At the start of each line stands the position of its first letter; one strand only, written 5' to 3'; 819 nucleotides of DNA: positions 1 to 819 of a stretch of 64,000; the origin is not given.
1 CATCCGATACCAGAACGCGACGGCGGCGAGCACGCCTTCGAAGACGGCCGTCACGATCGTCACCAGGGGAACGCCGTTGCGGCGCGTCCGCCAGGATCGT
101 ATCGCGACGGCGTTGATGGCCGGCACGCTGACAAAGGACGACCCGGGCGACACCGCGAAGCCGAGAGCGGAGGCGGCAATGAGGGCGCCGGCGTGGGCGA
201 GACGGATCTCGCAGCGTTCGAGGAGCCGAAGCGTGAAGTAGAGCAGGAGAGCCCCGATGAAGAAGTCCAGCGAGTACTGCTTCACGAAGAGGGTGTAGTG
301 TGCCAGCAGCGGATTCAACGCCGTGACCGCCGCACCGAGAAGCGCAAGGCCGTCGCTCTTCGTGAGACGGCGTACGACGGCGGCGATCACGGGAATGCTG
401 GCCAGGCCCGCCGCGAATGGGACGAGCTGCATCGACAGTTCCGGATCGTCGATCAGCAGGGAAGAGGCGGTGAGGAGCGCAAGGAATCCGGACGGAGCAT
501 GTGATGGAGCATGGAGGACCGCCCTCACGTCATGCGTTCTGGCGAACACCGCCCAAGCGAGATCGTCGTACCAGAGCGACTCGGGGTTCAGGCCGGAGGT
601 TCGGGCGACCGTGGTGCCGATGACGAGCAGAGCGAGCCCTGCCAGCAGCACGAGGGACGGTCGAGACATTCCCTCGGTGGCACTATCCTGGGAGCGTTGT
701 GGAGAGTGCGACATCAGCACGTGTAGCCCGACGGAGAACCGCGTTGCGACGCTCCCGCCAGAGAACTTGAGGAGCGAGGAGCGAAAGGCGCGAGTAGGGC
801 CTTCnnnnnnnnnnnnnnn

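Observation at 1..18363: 18-kb glycan-assembly locus of five GT-C-like polytopic enzymes, five GT4s and a GtrB/DPM1-type GT2, with no canonical initiation, flippase, polymerase or export genes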

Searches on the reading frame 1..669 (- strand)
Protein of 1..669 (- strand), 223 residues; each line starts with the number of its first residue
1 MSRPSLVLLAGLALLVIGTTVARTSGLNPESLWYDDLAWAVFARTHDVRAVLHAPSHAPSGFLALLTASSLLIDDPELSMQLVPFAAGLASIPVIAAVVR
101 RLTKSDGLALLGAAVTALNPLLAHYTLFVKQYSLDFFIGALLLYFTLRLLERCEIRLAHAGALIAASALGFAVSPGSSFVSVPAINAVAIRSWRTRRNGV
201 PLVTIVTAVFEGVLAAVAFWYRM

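Call 8: search_protein_families(library=pfam, proteins=[window:1-669:-], max_evalue=0.01)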
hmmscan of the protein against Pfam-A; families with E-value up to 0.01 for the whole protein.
window:1-669:- (223 aa): 1 family
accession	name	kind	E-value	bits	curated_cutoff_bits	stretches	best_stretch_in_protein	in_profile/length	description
PF13231.12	PMT_2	-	6.6e-07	30.1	26.1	1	61-209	5-151/160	Dolichyl-phosphate-mannose-protein mannosyltransferase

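Call 10: search_protein_families(library=ncbifam, proteins=[window:1-669:-], max_evalue=0.01)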
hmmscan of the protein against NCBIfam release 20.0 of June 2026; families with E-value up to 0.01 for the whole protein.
window:1-669:- (223 aa): 1 family
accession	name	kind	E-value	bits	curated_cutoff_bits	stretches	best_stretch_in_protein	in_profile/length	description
TIGR03663.1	TIGR03663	subfamily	0.00027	20.1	126.25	1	13-169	5-160/435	flippase activity-associated protein Agl23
